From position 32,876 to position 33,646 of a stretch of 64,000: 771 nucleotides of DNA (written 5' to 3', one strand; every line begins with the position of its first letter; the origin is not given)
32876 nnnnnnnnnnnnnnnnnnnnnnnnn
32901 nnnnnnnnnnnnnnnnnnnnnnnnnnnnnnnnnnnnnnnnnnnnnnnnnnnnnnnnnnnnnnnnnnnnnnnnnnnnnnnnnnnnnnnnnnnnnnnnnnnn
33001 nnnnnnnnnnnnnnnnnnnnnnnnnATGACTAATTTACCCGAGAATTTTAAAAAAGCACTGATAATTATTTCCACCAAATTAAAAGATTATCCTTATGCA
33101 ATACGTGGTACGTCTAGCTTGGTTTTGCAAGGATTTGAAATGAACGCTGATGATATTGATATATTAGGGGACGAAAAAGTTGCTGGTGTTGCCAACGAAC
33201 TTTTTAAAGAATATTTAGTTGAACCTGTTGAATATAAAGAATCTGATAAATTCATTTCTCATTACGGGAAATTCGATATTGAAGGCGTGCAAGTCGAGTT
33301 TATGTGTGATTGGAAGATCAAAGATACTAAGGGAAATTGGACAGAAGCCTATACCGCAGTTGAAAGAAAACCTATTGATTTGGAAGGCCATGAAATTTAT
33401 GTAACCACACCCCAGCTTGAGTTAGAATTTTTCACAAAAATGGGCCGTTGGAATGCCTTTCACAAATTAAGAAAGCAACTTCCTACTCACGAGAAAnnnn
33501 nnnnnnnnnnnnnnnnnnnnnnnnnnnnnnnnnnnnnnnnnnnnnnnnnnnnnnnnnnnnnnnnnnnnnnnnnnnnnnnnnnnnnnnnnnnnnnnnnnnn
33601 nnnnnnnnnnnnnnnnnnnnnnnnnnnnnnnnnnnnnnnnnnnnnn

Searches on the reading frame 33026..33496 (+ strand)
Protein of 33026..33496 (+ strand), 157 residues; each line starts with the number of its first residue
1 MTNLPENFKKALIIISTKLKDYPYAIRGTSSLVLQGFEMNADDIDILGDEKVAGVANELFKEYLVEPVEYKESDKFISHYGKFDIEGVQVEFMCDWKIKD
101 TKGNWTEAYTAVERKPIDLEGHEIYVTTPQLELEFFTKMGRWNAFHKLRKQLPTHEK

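Call 3: search_protein_families(library=pfam, proteins=[window:33026-33496:+], max_evalue=10)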
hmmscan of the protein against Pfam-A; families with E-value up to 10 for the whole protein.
window:33026-33496:+ (157 aa): 2 families
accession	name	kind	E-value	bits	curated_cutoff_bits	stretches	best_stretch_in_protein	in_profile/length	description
PF10706.15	Aminoglyc_resit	-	1.1e-06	29.3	21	1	20-140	12-135/149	Aminoglycoside-2''-adenylyltransferase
PF16946.11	Porin_OmpG_1_2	-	0.017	14.8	23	1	60-150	137-217/294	OMPG-porin 1 family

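Call 4: search_protein_families(library=ncbifam, proteins=[window:33026-33496:+], max_evalue=10)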
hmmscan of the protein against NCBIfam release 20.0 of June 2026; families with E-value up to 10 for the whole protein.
window:33026-33496:+ (157 aa): 0 families

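Call 5: search_solved_structures(query=window:33026-33496:+, max_evalue=10, show_alignments=3)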
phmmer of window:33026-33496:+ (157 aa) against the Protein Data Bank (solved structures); distinct sequences matched with E-value up to 10: 4.
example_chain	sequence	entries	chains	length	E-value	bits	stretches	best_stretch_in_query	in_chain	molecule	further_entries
4hx0_A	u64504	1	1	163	3.7e-15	59.3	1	21-152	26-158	Putative nucleotidyltransferase TM1012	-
2ewr_A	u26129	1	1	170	4.2e-15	59.1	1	21-152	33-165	hypothetical protein TM1012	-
2fcl_A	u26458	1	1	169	4.4e-15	59.1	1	21-152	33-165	hypothetical protein TM1012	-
6pgm_A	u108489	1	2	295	0.2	14.7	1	7-106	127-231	PirF Geranyltransferase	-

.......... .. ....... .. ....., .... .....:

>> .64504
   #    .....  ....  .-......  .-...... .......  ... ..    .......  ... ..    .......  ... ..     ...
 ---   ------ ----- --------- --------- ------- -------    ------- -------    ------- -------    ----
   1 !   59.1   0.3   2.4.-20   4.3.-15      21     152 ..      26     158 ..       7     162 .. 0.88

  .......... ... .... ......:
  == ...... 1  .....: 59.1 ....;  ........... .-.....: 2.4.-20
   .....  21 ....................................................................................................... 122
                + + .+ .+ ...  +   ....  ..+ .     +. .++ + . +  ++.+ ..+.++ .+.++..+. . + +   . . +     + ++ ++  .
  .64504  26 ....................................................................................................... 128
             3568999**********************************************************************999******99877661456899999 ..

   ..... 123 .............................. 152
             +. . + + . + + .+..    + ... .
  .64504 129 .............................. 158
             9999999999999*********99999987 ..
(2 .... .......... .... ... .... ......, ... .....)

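Call 6: find_homologous_proteins(query=window:33026-33496:+, max_evalue=0.001)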
Query window:33026-33496:+ (157 aa): 17 proteins with E <= 0.001 among 23 candidates.
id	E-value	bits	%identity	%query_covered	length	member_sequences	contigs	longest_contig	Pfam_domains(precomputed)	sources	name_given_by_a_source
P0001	9.7e-52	193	57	97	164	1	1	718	-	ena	-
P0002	1.0e-50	190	54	100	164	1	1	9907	-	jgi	-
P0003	2.7e-48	182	56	98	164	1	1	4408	-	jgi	jgi:hypothetical protein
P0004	1.6e-47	179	51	97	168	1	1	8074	PF10706.16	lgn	-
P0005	2.6e-46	175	54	97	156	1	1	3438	PF10706.16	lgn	-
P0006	3.7e-42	162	51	97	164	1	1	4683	-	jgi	-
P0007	3.8e-42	162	51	97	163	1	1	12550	-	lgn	-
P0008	4.9e-42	161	49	97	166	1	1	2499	-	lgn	-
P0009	3.7e-41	159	50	99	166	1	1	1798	-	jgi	jgi:hypothetical protein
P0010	1.7e-40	156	46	99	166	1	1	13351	-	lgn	-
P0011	3.2e-40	155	54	92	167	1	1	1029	-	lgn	-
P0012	1.1e-39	154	50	99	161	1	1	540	-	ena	-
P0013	8.2e-39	151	45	93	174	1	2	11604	-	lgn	-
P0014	9.2e-39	151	49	97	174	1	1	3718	-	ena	-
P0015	1.4e-37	147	49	100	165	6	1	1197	-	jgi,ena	-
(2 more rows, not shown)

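Call 9: find_encoding_contigs(protein=P0002, flank=5000, max_places=3)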
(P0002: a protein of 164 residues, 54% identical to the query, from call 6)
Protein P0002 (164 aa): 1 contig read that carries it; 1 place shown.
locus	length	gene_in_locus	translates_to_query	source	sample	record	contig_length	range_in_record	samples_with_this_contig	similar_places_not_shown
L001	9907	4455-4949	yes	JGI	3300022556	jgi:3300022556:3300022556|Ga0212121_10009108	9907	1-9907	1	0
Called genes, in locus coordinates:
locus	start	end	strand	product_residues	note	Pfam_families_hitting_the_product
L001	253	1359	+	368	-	PF00438:S-AdoMet_synt_N, PF02772:S-AdoMet_synt_M, PF02773:S-AdoMet_synt_C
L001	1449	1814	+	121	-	PF05635:23S_rRNA_IVP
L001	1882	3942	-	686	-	PF02629:CoA_binding, PF13380:CoA_binding_2, PF13607:Succ_CoA_lig, PF19045:Ligase_CoA_2, PF13549:ATP-grasp_5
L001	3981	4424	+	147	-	PF00293:NUDIX (weak), PF14815:NUDIX_4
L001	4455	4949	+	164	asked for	-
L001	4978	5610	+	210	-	PF13023:HD_3 (weak), PF01966:HD (weak)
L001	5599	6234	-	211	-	PF13419:HAD_2 (weak)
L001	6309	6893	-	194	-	PF00300:His_Phos_1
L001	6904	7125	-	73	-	-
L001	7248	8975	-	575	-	PF00702:Hydrolase, PF13246:Cation_ATPase, PF00689:Cation_ATPase_C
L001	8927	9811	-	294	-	PF00690:Cation_ATPase_N, PF00122:E1-E2_ATPase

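Call 10: find_encoding_contigs(protein=P0010, flank=5000, max_places=3)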
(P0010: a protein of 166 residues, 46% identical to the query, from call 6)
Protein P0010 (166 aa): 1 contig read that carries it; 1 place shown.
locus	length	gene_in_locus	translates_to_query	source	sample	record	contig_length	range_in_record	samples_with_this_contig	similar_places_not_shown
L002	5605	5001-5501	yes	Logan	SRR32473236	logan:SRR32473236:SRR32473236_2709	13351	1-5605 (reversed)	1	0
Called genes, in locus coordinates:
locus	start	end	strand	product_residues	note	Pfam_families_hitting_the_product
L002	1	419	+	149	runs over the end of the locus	-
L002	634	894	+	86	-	PF03477:ATP-cone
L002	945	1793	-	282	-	PF00294:PfkB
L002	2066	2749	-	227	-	PF00561:Abhydrolase_1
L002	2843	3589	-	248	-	PF00106:adh_short, PF01370:Epimerase, PF08659:KR, PF16363:GDP_Man_Dehyd (weak), PF13561:adh_short_C2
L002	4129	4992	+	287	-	PF00892:EamA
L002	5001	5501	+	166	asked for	-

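Call 19: find_related_loci(query=A2, collection=genome_contigs, flank=6000)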
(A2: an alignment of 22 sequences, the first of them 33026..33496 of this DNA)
Query A2 (157 aa) in genome_contigs; peptide patterns used: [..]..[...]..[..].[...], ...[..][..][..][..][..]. (x = any residue, [..] = any of these).
77 stretches matched a pattern; 17 encode a relative of the query (tblastn E <= 1e-3); 17 distinct loci.
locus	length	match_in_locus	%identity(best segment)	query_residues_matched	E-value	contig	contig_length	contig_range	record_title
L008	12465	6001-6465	58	3-152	1e-58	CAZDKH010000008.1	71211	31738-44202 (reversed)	MAG TPA_asm: uncultured Gammaproteobacteria bacterium isolate SRP231805_co4_168 genome assembly, contig: k141_73962, who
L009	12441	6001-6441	53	7-153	2e-52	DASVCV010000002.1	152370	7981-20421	MAG TPA_asm: Patescibacteria group bacterium isolate SMAG_U2016 k141_1196935, whole genome shotgun sequence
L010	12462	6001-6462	49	1-152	5e-49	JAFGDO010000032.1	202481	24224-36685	MAG: Candidatus Dojkabacteria bacterium isolate Zod_Metabat.1179 k87_14140753, whole genome shotgun sequence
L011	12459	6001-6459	51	1-152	1e-48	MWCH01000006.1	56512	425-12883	MAG: Microgenomates group bacterium ADurb.Bin219 BWY24_contig000006, whole genome shotgun sequence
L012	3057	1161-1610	51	5-152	7e-49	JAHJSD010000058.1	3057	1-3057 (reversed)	MAG: Patescibacteria group bacterium isolate OS_PC_MetaG.mb.184 OS_PC_MetaG.mb.184_k141_497436, whole genome shotgun seq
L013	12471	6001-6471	48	1-157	2e-48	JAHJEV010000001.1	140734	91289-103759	MAG: Patescibacteria group bacterium isolate Modern_marine_glass_biofilm.mb.140 Modern_marine_gla.mb.140_k141_193966, wh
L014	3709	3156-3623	48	1-154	2e-48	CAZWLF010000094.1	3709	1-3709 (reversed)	MAG TPA_asm: uncultured Gammaproteobacteria bacterium isolate binchicken_co387_691 genome assembly, contig: NODE_36722_l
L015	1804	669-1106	52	9-152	7e-47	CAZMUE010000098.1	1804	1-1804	MAG TPA_asm: uncultured Gammaproteobacteria bacterium isolate binchicken_co204_357 genome assembly, contig: NODE_99807_l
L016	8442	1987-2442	53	1-150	1e-43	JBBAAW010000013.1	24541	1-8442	MAG: Patescibacteria group bacterium isolate SO_2017_GW3_51 scaffold_1194_c1_OW296A_2017, whole genome shotgun sequence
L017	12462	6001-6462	49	2-152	6e-42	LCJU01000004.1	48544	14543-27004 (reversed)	MAG: candidate division WWE3 bacterium GW2011_GWC2_44_9 UW82_C0004, whole genome shotgun sequence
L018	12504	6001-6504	40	1-156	1e-38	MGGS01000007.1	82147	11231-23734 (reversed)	MAG: Candidatus Woesebacteria bacterium RIFCSPHIGHO2_02_FULL_42_20 rifcsphigho2_02_scaffold_2208, whole genome shotgun s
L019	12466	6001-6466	56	1-157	2e-42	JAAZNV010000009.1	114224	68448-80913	MAG: candidate division WWE3 bacterium isolate AS27yjCOA_202 127489_AS27, whole genome shotgun sequence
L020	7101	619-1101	40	2-152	9e-34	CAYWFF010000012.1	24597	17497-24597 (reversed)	MAG TPA_asm: uncultured Gammaproteobacteria bacterium isolate SRP193661_co1_213 genome assembly, contig: NODE_2092_lengt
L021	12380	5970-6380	43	8-152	2e-32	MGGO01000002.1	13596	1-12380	MAG: Candidatus Woesebacteria bacterium RIFCSPHIGHO2_01_FULL_44_10 rifcsphigho2_01_scaffold_11557, whole genome shotgun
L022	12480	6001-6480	44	1-157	1e-30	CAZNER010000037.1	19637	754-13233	MAG TPA_asm: uncultured Candidatus Saccharibacteria bacterium isolate binchicken_co334_336 genome assembly, contig: NODE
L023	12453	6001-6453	48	7-157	1e-44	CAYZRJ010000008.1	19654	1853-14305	MAG TPA_asm: uncultured Candidatus Saccharibacteria bacterium isolate SRP062349_co1_296 genome assembly, contig: NODE_36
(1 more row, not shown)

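Call 26: search_protein_representatives(alignment_id=A2)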
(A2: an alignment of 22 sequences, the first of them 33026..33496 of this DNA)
Query: 22 sequences, 164 profile positions. Proteins with E-value up to 0.001 (for the whole library): 1029; up to 1e-10: 477; up to 1e-30: 17. The best 150 are listed.
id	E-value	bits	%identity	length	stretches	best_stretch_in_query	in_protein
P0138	5.8e-69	247.4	-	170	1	1-160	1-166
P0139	1.7e-68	245.8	-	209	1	1-157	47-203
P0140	7.3e-60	217.8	-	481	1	5-157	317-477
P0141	6.5e-57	208.2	-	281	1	6-157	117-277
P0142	1.3e-55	203.9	-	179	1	5-156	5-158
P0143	3.2e-53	196.2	-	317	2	4-153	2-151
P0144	2.0e-51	190.3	-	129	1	39-160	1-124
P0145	1.2e-50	187.8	-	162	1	7-161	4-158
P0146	1.2e-49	184.5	-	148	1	32-160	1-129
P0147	1.1e-39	152.1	-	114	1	3-113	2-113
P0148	1.4e-39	151.8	-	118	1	7-106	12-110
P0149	4.7e-39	150.1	-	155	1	3-153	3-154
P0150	5.0e-39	150.0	-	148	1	9-154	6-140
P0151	5.6e-37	143.4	-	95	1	59-152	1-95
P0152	7.8e-37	142.9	-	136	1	3-123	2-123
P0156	2.0e-29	118.8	-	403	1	2-143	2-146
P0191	9.0e-25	103.7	-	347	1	7-145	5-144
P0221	8.1e-23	97.3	-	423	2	5-150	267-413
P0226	2.2e-22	95.9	-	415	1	20-149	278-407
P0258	4.6e-20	88.3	-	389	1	5-153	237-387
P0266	7.0e-20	87.7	-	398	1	9-149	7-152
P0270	9.0e-20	87.4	-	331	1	9-155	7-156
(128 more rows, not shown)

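Call 27: search_protein_families(library=pfam, proteins=[P0140, P0141, P0143, P0156, P0191, P0221, P0226, P0258, P0266, P0270], max_evalue=0.001)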
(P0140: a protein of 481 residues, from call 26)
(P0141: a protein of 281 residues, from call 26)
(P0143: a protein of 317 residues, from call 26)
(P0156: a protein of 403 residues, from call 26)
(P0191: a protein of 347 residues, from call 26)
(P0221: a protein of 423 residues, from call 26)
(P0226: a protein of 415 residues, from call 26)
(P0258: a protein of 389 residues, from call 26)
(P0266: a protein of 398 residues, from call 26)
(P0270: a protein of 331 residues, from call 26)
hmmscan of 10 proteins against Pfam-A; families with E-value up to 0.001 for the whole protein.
P0140 (481 aa): 3 families
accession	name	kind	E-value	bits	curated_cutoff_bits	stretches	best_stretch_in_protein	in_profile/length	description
PF02739.22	5_3_exonuc_N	-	9.2e-52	175.5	34.3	1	3-189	1-164/164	5'-3' exonuclease, N-terminal resolvase-like domain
PF01367.25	5_3_exonuc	-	5.1e-29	101.1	40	1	190-277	1-89/97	5'-3' exonuclease, C-terminal SAM fold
PF14520.12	HHH_5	-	5.7e-05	24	27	0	211-234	6-30/57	Helix-hairpin-helix domain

P0141 (281 aa): 1 family
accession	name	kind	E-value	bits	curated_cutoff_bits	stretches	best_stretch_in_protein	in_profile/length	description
PF01367.25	5_3_exonuc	-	6e-15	56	40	1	2-66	24-89/97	5'-3' exonuclease, C-terminal SAM fold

P0143 (317 aa): 4 families
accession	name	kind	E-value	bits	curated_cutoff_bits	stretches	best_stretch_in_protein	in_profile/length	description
PF10706.15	Aminoglyc_resit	-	6.4e-23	82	21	2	15-135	7-134/149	Aminoglycoside-2''-adenylyltransferase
PF23942.1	DUF7277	-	3.1e-07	31.4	27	0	182-248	3-67/87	Domain of unknown function (DUF7277)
PF14091.12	DUF4269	-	3.9e-05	24.4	28.9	0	13-92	8-88/151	Domain of unknown function (DUF4269)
PF19502.5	DUF6036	-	6.3e-05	23.3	23.6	0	12-72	12-69/164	Nucleotidyltransferase of unknown function (DUF6036)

P0156 (403 aa): 1 family
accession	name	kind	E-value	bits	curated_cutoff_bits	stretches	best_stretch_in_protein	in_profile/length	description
PF00233.25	PDEase_I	-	1.7e-05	25.1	24.8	0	211-252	1-45/238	3'5'-cyclic nucleotide phosphodiesterase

P0191 (347 aa): 14 families
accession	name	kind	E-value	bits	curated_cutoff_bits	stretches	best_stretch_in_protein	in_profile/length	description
PF13649.12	Methyltransf_25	-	7.4e-19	68.7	27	1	173-268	1-97/97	Methyltransferase domain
PF08241.18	Methyltransf_11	-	2.4e-17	63.8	21.2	1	174-272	1-95/95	Methyltransferase domain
PF13847.12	Methyltransf_31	-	2.3e-13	50.5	27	1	171-272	5-109/145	Methyltransferase domain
PF10706.15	Aminoglyc_resit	-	4e-11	43.7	21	1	11-136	3-133/149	Aminoglycoside-2''-adenylyltransferase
PF13489.12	Methyltransf_23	-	3.2e-10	40.4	27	1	167-321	20-157/164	Methyltransferase domain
PF08242.18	Methyltransf_12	-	3.4e-10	41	30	1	174-270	1-98/98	Methyltransferase domain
PF03848.20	TehB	-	1.2e-08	35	20.4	1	143-269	7-129/193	Tellurite resistance protein TehB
PF01209.24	Ubie_methyltran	-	5.9e-08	32.8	20.1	1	161-272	39-151/233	ubiE/COQ5 methyltransferase family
PF05175.20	MTS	-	1.7e-07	31.5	23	1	162-277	24-143/170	Methyltransferase small domain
PF02353.26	CMAS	-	2.4e-07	30.8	27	1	171-284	64-176/273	Mycolic acid cyclopropane synthetase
PF05148.21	Methyltransf_8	-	5.5e-06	26.8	27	1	139-277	42-162/219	Hypothetical methyltransferase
PF03141.22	Methyltransf_29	-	5.6e-06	25.6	23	1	158-282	102-227/506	Putative S-adenosyl-L-methionine-dependent methyltransferase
PF05724.17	TPMT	-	3.2e-05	24.2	26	1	141-218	6-83/218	Thiopurine S-methyltransferase (TPMT)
PF01555.25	N6_N4_Mtase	-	0.00022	21.7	26.7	0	230-311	9-61/221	DNA methylase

P0221 (423 aa): 1 family
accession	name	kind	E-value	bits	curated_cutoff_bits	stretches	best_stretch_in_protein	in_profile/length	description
PF10706.15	Aminoglyc_resit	-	7e-10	39.6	21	1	277-408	6-143/149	Aminoglycoside-2''-adenylyltransferase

P0226 (415 aa): 1 family
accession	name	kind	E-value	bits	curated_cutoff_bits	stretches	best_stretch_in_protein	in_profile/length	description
PF10706.15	Aminoglyc_resit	-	9.7e-07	29.5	21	1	271-394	5-133/149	Aminoglycoside-2''-adenylyltransferase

P0258 (389 aa): 4 families
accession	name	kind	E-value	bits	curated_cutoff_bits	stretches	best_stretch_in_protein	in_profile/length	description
PF10706.15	Aminoglyc_resit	-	2.7e-24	86.4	21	1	244-376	2-137/149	Aminoglycoside-2''-adenylyltransferase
PF13419.12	HAD_2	-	1.2e-22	81.3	23.8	1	11-195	1-178/178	Haloacid dehalogenase-like hydrolase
PF00702.32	Hydrolase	-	8e-21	75.7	26.4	1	8-189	1-191/191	haloacid dehalogenase-like hydrolase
PF13242.12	Hydrolase_like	-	6.3e-14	52.1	22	1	152-219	4-74/75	HAD-hyrolase-like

P0266 (398 aa): 22 families
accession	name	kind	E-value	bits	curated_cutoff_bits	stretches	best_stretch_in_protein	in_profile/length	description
PF00515.34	TPR_1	-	6.8e-29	98.9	27.8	3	203-235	2-34/34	Tetratricopeptide repeat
PF07719.23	TPR_2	-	8.6e-27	91.5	27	3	237-268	2-33/34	Tetratricopeptide repeat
PF13181.12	TPR_8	-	5.9e-24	82.6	25.7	2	202-235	1-34/34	Tetratricopeptide repeat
PF13431.12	TPR_17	-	4.5e-23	80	24.4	1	190-223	1-34/34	Tetratricopeptide repeat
PF13432.12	TPR_16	-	8.1e-23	80.9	32.7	3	216-267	11-62/65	Tetratricopeptide repeat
PF14559.12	TPR_19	-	2.9e-21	76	25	3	247-299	2-54/68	Tetratricopeptide repeat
PF13176.12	TPR_7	-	9.4e-16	56.9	27.9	0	308-337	1-30/36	Tetratricopeptide repeat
PF13414.12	TPR_11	-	1.3e-15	57.3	26.8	2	178-211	4-37/42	TPR repeat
PF13424.12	TPR_12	-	1.5e-15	57.6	30.1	1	308-368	5-73/77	Tetratricopeptide repeat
PF13428.12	TPR_14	-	2.7e-15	55.8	23.5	0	238-278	3-43/44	Tetratricopeptide repeat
PF23914.1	TPR_CcmH_CycH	-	3.7e-15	56.6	42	2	183-298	31-149/158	Cytochrome c-type biogenesis protein H TPR domain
PF13374.12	TPR_10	-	2.8e-10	40.3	27.5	0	308-334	4-30/42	Tetratricopeptide repeat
PF12895.13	ANAPC3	-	1.8e-09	38.1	27.2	1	221-295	8-81/82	Anaphase-promoting complex, cyclosome, subunit 3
PF10706.15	Aminoglyc_resit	-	3.6e-09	37.4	21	1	12-109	4-114/149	Aminoglycoside-2''-adenylyltransferase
PF13174.12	TPR_6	-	3.6e-09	37.1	26.3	0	242-268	6-32/33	Tetratricopeptide repeat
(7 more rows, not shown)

P0270 (331 aa): 2 families
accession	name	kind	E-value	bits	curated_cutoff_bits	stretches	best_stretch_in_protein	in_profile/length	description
PF04229.20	GrpB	-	2.5e-54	184.2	25.5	1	159-318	2-158/159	GrpB protein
PF10706.15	Aminoglyc_resit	-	5.8e-19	69.1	21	1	10-141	2-135/149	Aminoglycoside-2''-adenylyltransferase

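Call 41: search_solved_structures(query=A2, max_evalue=1, show_alignments=0)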
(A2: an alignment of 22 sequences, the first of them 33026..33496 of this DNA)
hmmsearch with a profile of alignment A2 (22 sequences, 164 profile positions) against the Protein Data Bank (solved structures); distinct sequences matched with E-value up to 1: 3.
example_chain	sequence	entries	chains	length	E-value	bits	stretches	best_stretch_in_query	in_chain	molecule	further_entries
4hx0_A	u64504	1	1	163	9.3e-27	97.1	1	8-156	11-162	Putative nucleotidyltransferase TM1012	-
2ewr_A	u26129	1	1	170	1.1e-26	96.9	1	8-156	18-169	hypothetical protein TM1012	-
2fcl_A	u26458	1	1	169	1.4e-26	96.4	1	8-155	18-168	hypothetical protein TM1012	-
